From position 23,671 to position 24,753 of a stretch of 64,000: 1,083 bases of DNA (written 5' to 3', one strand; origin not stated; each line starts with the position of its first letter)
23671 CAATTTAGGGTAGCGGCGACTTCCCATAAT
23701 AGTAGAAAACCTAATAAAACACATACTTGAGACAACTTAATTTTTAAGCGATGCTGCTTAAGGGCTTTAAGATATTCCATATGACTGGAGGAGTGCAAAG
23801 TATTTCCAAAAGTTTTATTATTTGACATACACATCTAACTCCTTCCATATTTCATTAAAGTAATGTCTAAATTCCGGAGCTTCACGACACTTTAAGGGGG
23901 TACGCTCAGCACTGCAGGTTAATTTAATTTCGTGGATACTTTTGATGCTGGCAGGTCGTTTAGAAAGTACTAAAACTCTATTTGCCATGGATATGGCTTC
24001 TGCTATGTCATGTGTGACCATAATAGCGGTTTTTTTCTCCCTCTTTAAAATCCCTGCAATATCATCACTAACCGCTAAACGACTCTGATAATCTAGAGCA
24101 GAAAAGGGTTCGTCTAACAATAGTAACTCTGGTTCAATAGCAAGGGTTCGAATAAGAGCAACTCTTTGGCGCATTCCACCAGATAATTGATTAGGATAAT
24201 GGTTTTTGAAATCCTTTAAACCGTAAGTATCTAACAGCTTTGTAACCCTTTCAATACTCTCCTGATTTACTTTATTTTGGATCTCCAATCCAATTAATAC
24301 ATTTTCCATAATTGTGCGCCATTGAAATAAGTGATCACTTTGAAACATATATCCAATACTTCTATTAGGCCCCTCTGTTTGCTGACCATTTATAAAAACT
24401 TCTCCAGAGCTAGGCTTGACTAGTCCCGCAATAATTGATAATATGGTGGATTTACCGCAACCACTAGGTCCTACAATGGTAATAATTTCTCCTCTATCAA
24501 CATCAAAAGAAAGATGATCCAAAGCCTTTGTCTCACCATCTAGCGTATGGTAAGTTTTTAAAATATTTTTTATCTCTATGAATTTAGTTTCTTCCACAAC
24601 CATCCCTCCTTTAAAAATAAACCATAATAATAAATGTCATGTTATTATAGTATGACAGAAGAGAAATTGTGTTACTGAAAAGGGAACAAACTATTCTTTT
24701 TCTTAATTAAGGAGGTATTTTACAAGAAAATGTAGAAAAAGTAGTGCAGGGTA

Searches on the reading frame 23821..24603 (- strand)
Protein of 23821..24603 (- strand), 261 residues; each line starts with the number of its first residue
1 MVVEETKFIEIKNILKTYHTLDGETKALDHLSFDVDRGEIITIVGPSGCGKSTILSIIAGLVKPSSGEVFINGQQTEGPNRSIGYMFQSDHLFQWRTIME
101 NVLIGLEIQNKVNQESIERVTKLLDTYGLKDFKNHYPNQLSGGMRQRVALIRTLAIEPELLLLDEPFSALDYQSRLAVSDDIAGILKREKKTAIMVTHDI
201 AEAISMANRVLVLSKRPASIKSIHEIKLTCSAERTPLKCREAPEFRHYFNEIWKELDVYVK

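Call 65: search_protein_families(library=pfam, proteins=[window:23821-24603:-], max_evalue=0.001)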
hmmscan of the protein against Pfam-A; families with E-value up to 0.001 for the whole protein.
window:23821-24603:- (261 aa): 5 families
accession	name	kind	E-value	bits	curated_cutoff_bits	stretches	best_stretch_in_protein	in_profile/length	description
PF00005.33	ABC_tran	-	1.1e-36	126.9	25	1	28-167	1-136/137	ABC transporter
PF13304.12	AAA_21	-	1.7e-09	38.6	27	1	42-119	3-90/304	AAA domain, putative AbiEii toxin, Type IV TA system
PF03215.21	Rad17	-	0.00019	21.9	23.8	1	27-75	34-81/186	Rad17 P-loop domain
PF02463.25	SMC_N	-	0.00026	20.9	40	0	39-211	25-209/220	RecF/RecN/SMC N terminal domain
PF13555.12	AAA_29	-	0.00042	20.4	27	1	32-66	16-50/61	P-loop containing region of AAA domain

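Call 66: search_protein_families(library=ncbifam, proteins=[window:23821-24603:-], max_evalue=0.001)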
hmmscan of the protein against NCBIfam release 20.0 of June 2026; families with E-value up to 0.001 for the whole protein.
window:23821-24603:- (261 aa): 188 families (the best 25 are shown)
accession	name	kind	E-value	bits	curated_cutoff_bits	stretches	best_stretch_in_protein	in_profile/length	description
NF040729.1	ABC_ATP_SaoA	equivalog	1e-65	221.6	360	1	9-237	2-230/248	ABC transporter ATP-binding protein SaoA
TIGR03265.1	PhnT2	equivalog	1.9e-62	211.6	457.7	1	7-215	3-210/353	putative 2-aminoethylphosphonate ABC transporter ATP-binding protein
TIGR00968.1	3a0106s01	subfamily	4e-59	200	342.75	1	9-215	1-206/237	sulfate ABC transporter ATP-binding protein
NF006987.0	PRK09452.1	equivalog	1.1e-53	182.2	482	1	4-215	13-223/378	spermidine/putrescine ABC transporter ATP-binding protein PotA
TIGR01186.1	proV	subfamily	2.4e-53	181.5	326.6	1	23-214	4-204/363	betaine/proline/choline family ABC transporter ATP-binding protein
TIGR01184.1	ntrCD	subfamily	6.9e-53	179.6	291.8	1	28-251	1-225/230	nitrate ABC transporter ATP-binding protein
NF008421.0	PRK11248.1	equivalog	3.7e-52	177.4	357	1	17-221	7-210/255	taurine ABC transporter ATP-binding subunit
NF043075.1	MMSYN1_0197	equivalog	1.5e-51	175.3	550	1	8-215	2-208/341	spermidine/putrescine ABC transporter ATP-binding protein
NF008513.0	PRK11432.1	equivalog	2.2e-51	174.8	496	1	4-215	2-212/351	ferric ABC transporter ATP-binding protein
NF008105.0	PRK10851.1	equivalog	2.6e-51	174.5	502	1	9-215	3-212/362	sulfate/thiosulfate ABC transporter ATP-binding protein CysA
NF008653.0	PRK11650.1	subfamily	1.9e-50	171.9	432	1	9-215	4-210/357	sn-glycerol-3-phosphate ABC transporter ATP-binding protein UgpC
TIGR03258.1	PhnT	equivalog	5.9e-50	170.3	499.15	1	25-214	21-214/359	2-aminoethylphosphonate ABC transport system ATP-binding subunit PhnT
TIGR01187.1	potA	subfamily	9.2e-50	169.5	355.6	1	43-215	1-176/325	polyamine ABC transporter ATP-binding protein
NF008621.0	PRK11607.1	equivalog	1.2e-49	169.1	613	1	6-215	17-225/377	putrescine ABC transporter ATP-binding subunit PotG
NF040933.2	ABC_arch_GlcV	equivalog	2e-49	168.4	450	1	9-215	3-217/357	glucose ABC transporter ATP-binding protein GlcV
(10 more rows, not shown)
